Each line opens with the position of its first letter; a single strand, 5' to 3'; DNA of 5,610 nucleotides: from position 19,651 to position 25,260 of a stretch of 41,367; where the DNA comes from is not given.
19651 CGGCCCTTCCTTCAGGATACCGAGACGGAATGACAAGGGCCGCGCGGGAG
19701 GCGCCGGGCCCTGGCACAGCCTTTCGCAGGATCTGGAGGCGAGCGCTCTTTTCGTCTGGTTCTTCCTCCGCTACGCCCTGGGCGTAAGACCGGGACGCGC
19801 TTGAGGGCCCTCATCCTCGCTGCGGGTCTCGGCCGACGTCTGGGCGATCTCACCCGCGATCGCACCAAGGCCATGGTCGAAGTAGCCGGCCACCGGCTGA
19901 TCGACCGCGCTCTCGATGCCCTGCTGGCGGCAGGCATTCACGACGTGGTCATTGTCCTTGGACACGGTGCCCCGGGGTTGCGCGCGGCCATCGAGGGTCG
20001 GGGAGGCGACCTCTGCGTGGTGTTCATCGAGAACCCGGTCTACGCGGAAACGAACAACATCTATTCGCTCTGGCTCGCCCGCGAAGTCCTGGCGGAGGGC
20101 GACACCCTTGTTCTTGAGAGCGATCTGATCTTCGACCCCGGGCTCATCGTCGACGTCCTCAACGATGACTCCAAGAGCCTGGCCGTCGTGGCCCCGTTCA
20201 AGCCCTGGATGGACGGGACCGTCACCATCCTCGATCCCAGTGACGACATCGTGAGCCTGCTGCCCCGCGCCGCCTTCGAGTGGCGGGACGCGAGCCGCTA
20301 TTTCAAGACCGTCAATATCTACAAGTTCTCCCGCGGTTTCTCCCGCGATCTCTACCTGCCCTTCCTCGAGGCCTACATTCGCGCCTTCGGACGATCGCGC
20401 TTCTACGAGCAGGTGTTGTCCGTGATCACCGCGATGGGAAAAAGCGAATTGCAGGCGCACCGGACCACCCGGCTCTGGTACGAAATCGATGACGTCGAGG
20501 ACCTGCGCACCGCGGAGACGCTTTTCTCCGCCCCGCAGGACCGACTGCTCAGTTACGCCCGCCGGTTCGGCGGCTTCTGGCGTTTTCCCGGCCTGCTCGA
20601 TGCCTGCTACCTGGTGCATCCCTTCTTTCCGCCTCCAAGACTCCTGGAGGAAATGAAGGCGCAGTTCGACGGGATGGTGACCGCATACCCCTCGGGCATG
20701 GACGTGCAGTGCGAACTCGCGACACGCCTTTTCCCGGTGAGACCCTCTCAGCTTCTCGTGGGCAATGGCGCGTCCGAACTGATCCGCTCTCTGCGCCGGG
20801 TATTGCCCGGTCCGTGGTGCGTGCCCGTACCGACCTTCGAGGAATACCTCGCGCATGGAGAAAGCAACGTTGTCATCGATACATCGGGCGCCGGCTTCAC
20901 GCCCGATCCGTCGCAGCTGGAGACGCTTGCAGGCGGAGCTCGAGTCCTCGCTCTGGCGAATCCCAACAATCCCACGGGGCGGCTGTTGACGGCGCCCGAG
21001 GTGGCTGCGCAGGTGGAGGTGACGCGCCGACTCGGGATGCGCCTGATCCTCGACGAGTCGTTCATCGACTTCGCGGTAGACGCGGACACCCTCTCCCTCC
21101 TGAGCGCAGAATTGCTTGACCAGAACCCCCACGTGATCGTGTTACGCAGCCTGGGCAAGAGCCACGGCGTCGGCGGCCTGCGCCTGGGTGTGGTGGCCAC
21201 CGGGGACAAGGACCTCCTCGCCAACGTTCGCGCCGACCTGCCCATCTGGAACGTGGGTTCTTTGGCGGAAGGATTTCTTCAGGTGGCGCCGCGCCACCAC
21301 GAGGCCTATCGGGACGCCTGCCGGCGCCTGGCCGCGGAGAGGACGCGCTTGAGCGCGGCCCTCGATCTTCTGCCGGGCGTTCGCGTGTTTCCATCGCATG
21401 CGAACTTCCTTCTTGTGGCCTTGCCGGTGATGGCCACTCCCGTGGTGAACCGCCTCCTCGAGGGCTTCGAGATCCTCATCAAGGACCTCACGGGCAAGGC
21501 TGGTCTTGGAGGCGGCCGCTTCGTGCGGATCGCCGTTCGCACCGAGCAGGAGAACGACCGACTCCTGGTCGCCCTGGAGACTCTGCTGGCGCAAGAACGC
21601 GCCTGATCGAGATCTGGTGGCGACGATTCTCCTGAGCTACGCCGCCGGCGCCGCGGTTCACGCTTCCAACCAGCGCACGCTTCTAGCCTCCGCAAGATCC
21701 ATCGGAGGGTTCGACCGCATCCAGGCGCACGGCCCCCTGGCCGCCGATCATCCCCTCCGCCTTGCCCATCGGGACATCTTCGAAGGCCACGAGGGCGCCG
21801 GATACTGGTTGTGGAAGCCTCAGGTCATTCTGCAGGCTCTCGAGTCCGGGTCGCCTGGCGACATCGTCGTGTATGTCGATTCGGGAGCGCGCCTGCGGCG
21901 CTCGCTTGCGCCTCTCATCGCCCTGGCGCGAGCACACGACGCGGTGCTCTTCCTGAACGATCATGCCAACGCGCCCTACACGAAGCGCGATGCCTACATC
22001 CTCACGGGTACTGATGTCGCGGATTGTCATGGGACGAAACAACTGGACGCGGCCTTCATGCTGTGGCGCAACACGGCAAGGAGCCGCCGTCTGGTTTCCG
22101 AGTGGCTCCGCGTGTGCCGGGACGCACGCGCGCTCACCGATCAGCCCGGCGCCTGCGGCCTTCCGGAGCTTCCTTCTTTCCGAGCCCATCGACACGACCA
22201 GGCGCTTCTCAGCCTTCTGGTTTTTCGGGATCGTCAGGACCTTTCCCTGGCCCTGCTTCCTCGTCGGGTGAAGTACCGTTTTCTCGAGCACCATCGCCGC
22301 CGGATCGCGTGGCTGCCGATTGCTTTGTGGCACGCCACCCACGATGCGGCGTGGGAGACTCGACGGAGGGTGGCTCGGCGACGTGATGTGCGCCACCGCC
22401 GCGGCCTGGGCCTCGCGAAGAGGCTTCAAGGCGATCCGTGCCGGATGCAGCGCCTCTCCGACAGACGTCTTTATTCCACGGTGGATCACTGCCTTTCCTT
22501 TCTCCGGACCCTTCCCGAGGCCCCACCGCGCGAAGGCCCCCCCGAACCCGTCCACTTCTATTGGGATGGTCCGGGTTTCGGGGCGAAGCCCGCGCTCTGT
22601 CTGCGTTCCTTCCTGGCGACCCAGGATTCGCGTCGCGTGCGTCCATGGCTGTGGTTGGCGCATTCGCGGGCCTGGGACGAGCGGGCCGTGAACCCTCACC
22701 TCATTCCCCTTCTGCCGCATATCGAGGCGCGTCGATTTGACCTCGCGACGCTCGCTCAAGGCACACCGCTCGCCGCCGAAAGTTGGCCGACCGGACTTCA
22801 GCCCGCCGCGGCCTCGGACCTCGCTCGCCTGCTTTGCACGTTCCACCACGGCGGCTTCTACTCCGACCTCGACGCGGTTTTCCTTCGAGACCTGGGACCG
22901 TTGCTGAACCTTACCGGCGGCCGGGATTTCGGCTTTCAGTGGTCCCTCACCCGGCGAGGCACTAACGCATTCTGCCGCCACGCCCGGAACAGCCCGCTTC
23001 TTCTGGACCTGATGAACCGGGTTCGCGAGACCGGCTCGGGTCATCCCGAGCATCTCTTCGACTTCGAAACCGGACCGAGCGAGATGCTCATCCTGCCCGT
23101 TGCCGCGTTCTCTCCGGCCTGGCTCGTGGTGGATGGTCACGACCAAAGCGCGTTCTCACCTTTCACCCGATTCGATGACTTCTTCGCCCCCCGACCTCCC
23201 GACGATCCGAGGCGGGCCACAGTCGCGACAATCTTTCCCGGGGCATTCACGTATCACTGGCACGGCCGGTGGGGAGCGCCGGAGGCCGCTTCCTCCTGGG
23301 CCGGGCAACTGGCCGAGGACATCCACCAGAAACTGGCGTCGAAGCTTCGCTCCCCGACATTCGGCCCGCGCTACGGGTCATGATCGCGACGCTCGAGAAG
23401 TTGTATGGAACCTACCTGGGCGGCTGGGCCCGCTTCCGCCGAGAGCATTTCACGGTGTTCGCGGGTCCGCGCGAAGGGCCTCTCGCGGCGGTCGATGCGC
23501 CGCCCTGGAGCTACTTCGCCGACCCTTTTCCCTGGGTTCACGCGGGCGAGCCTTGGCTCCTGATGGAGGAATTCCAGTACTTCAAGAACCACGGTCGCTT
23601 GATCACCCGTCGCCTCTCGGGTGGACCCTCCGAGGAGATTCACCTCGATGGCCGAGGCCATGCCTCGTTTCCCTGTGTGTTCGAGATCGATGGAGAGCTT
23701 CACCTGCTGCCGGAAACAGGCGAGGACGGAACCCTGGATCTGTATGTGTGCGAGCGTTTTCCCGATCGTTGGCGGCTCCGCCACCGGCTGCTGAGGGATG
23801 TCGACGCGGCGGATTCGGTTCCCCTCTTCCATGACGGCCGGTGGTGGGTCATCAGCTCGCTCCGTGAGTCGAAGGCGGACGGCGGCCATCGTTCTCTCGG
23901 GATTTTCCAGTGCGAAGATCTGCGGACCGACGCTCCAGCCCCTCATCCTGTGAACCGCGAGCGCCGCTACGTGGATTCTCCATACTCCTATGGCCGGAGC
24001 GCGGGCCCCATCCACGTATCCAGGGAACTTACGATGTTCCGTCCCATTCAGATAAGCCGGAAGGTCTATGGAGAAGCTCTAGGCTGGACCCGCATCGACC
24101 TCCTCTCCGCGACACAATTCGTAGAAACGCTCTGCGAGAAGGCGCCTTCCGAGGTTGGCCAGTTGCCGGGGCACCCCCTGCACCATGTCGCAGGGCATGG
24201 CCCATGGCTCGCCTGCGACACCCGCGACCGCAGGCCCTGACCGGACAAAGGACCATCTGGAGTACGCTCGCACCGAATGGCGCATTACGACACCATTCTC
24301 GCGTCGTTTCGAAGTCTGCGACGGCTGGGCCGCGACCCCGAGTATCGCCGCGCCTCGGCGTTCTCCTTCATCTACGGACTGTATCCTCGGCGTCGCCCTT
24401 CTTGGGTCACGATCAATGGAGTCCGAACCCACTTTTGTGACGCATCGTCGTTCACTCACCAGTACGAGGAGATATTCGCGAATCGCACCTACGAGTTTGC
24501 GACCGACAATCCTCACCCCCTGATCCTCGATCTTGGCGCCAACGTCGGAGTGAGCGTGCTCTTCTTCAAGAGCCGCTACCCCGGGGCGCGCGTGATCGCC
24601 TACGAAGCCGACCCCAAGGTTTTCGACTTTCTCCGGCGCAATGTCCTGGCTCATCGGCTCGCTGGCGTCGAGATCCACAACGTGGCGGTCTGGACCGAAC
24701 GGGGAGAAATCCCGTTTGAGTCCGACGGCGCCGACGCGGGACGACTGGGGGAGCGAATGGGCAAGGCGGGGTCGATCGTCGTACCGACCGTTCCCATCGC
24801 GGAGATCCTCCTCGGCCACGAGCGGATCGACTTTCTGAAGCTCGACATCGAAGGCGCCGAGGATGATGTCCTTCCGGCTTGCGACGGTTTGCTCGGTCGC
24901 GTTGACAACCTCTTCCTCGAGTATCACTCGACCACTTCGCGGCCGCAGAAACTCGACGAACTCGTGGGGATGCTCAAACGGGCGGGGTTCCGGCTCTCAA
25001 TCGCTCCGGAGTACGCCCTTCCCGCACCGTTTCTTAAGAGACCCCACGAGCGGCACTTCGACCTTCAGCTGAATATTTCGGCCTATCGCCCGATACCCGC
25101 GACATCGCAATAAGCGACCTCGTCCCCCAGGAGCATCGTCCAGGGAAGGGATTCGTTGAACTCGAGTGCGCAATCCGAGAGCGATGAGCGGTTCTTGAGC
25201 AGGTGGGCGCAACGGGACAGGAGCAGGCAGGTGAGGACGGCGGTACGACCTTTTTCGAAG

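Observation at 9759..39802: ~30-kb multi-operon locus joining a ceramide-type lipid core pathway to phospho/glyco head-group enzymes and two export machines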

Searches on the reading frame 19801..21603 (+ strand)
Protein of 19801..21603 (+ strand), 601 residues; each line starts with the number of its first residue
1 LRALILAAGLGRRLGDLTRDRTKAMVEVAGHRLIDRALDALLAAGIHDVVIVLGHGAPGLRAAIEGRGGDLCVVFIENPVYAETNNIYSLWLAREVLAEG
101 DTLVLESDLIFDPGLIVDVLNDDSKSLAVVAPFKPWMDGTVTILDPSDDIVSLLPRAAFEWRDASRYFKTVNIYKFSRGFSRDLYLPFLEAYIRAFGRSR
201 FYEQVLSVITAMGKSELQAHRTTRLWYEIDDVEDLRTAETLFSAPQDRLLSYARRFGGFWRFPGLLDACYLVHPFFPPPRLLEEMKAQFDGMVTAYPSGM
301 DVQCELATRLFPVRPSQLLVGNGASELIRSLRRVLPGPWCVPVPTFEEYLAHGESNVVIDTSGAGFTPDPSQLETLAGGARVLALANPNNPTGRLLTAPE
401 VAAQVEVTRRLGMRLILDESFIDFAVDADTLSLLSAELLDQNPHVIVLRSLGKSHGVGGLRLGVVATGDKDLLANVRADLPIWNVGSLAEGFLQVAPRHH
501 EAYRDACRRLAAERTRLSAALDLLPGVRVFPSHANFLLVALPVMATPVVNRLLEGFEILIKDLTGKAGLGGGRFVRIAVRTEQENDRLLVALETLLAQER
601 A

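Call 4: search_protein_families(library=pfam, proteins=[window:19801-21603:+], max_evalue=0.01)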
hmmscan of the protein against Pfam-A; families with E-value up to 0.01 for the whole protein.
window:19801-21603:+ (601 aa): 4 families
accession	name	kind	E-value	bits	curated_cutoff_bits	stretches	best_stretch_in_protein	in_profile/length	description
PF00155.27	Aminotran_1_2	-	1.4e-25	90.7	19.7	1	301-592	46-361/361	Aminotransferase class I and II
PF12804.13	NTP_transf_3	-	6.8e-13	49.5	27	1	3-126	1-116/160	MobA-like NTP transferase domain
PF00483.29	NTP_transferase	-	8.8e-11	42.3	21.2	1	3-114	2-116/245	Nucleotidyl transferase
PF01128.25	IspD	-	0.00041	20.6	27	1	2-54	2-51/221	2-C-methyl-D-erythritol 4-phosphate cytidylyltransferase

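Call 43: search_protein_families(library=ncbifam, proteins=[window:19801-21603:+], max_evalue=0.001)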
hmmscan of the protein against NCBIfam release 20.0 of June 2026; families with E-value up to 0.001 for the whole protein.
window:19801-21603:+ (601 aa): 78 families (the best 25 are shown)
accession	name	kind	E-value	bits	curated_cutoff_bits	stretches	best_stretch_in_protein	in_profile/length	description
TIGR01140.1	L_thr_O3P_dcar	equivalog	2.8e-52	177.9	290.55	1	266-592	20-330/331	threonine-phosphate decarboxylase CobD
TIGR01141.1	hisC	equivalog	2.6e-42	145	276.55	1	273-593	30-347/349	histidinol-phosphate transaminase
NF005915.1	PRK07908.1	equivalog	1e-30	107.3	360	1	263-592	12-331/332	Rv2231c family histidinol phosphate aminotransferase CobC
NF003496.0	PRK05166.1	equivalog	1.1e-27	96.8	540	1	274-596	47-370/373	histidinol-phosphate transaminase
NF053748.1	bifunc_CobBC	exception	1.8e-27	96.1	950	1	263-592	480-796/797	bifunctional hydrogenobyrinic acid a,c-diamide synthase/histidinol phosphate aminotransferase CobBC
NF006225.0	PRK08354.1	equivalog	1.5e-23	83.7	288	1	341-595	88-315/318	putative aminotransferase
NF002726.0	PRK02610.1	equivalog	7.7e-23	81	391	1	312-599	88-372/374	histidinol-phosphate transaminase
NF041364.1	GntC_guanitoxin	equivalog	1.1e-21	77.2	415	1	312-583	57-343/356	guanitoxin biosynthesis PLP-dependent (S)-gamma-hydroxy-L-arginine cyclodehydratase GntC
NF002877.0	PRK03317.1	equivalog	2.3e-21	76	409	1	380-599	166-370/374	histidinol-phosphate transaminase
NF002878.0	PRK03321.1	subfamily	2.3e-21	75.9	374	1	293-597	51-350/352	histidinol-phosphate transaminase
NF005021.0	PRK06425.1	equivalog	1.2e-19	70.6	353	1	293-597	49-332/335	histidinol-phosphate aminotransferase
NF005732.0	PRK07550.1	equivalog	4.5e-17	62.2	366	1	353-559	138-350/389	aminotransferase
TIGR03992.1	Arch_glmU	subfamily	1.1e-14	54.1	292.1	1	1-146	1-142/393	bifunctional sugar-1-phosphate nucleotidylyltransferase/acetyltransferase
NF006580.0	PRK09105.1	subfamily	8.2e-14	51.2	444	1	379-597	168-372/375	pyridoxal phosphate-dependent aminotransferase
NF006014.0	PRK08153.1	equivalog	2.1e-13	49.9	510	1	275-598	45-366/370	pyridoxal phosphate-dependent aminotransferase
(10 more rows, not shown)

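Call 44: search_solved_structures(query=window:19801-21603:+, max_evalue=0.00001)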
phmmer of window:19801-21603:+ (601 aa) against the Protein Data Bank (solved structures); distinct sequences matched with E-value up to 0.00001: 39.
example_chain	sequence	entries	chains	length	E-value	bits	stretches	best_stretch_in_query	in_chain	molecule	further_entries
6oux_A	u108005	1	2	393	9e-35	123.6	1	266-597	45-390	Threonine phosphate decarboxylase-like enzyme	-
1lc5_A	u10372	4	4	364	5.5e-30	107.7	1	293-596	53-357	L-Threonine-O-3-Phosphate Decarboxylase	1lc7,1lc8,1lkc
3euc_A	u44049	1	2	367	2.5e-24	89.1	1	264-593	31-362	Histidinol-phosphate aminotransferase 2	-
1fg3_A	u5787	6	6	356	5.9e-21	77.9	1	309-593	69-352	HISTIDINOL PHOSPHATE AMINOTRANSFERASE | HISTIDINOL-PHOSPHATE AMINOTRANSFERASE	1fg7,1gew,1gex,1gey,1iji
3p1t_A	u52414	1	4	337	4e-19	71.9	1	369-593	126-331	Putative histidinol-phosphate aminotransferase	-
3ftb_A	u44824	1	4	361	1.2e-18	70.3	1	313-593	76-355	Histidinol-phosphate aminotransferase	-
7szp_A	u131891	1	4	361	3.9e-18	68.6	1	304-592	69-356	Histidinol-phosphate aminotransferase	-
3fkd_A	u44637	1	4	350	1.2e-16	63.7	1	318-597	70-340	L-threonine-O-3-phosphate decarboxylase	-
8bj1_A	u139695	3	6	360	5.7e-16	61.5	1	272-589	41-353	histidinol-phosphate aminotransferase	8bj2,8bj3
8bj4_A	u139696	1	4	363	5.8e-16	61.4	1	272-589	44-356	histidinol-phosphate aminotransferase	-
3hdo_A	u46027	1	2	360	7.3e-15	57.8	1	274-593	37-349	Histidinol-phosphate aminotransferase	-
1h1c_A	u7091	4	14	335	1e-14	57.3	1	315-594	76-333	HISTIDINOL-PHOSPHATE AMINOTRANSFERASE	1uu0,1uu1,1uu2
2f8j_A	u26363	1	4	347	1.2e-14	57.1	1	315-594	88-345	Histidinol-phosphate aminotransferase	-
9t0w_A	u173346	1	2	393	9.6e-14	54.1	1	318-590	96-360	Histidinol-phosphate aminotransferase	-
4r8d_A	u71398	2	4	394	9.6e-14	54.1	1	318-590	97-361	Histidinol-phosphate aminotransferase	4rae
6pd1_A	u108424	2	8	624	7.1e-12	47.9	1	2-131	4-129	Nucleotidyl transferase/aminotransferase, class V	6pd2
1jyk_A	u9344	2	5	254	1.5e-11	46.8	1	2-108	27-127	CTP:phosphocholine Cytidylyltransferase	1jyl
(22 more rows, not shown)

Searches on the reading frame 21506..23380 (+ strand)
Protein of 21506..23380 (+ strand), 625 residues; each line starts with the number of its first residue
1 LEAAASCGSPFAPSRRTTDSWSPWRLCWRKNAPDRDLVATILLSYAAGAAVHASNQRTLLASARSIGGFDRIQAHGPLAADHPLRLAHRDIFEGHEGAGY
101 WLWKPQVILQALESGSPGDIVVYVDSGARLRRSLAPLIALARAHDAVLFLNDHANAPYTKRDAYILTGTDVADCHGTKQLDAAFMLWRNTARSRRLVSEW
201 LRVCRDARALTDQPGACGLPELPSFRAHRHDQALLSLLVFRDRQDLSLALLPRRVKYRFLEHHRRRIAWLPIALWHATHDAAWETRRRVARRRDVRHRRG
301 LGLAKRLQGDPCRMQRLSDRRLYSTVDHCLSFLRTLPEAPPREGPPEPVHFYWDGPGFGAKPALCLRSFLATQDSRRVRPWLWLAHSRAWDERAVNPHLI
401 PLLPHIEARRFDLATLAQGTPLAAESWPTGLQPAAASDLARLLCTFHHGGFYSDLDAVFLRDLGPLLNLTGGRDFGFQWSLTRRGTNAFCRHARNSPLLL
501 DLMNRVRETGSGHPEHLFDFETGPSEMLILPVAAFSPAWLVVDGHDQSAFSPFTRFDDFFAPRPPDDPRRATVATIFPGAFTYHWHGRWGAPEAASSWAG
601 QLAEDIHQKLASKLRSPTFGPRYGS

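Call 5: search_protein_families(library=pfam, proteins=[window:21506-23380:+], max_evalue=0.01)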
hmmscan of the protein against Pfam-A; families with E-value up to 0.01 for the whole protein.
window:21506-23380:+ (625 aa): 1 family
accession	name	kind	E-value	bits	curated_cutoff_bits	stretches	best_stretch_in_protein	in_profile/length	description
PF04488.21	Gly_transf_sug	-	1.2e-06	29.5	23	1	411-466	31-86/93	Glycosyltransferase sugar-binding region containing DXD motif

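Call 43: search_protein_families(library=ncbifam, proteins=[window:21617-23380:+], max_evalue=0.001)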
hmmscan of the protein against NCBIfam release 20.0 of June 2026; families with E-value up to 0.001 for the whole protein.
window:21617-23380:+ (588 aa): 0 families

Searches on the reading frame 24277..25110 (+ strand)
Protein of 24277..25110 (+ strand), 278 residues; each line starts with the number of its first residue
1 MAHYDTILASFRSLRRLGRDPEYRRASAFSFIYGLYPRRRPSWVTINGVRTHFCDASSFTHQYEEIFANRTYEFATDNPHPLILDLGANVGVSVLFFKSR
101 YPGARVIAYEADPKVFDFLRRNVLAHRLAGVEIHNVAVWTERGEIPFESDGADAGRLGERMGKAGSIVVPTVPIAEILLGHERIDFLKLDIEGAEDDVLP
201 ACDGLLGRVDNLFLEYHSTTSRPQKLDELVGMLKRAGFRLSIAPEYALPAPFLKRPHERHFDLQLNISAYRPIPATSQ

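Call 5: search_protein_families(library=pfam, proteins=[window:24277-25110:+], max_evalue=0.01)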
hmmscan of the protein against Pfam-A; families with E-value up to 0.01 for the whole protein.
window:24277-25110:+ (278 aa): 1 family
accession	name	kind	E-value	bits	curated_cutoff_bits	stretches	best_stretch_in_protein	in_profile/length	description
PF05050.19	Methyltransf_21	-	7.4e-16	59.2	22.7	1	85-240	1-173/173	Methyltransferase FkbM domain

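Call 98: search_protein_families(library=ncbifam, proteins=[window:24277-25110:+], max_evalue=0.001)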
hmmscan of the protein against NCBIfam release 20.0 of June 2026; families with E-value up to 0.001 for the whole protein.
window:24277-25110:+ (278 aa): 1 family
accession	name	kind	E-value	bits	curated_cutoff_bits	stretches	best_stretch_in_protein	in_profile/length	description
TIGR01444.1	fkbM_fam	subfamily_domain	2e-26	93.1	37.7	1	83-217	2-143/143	FkbM family methyltransferase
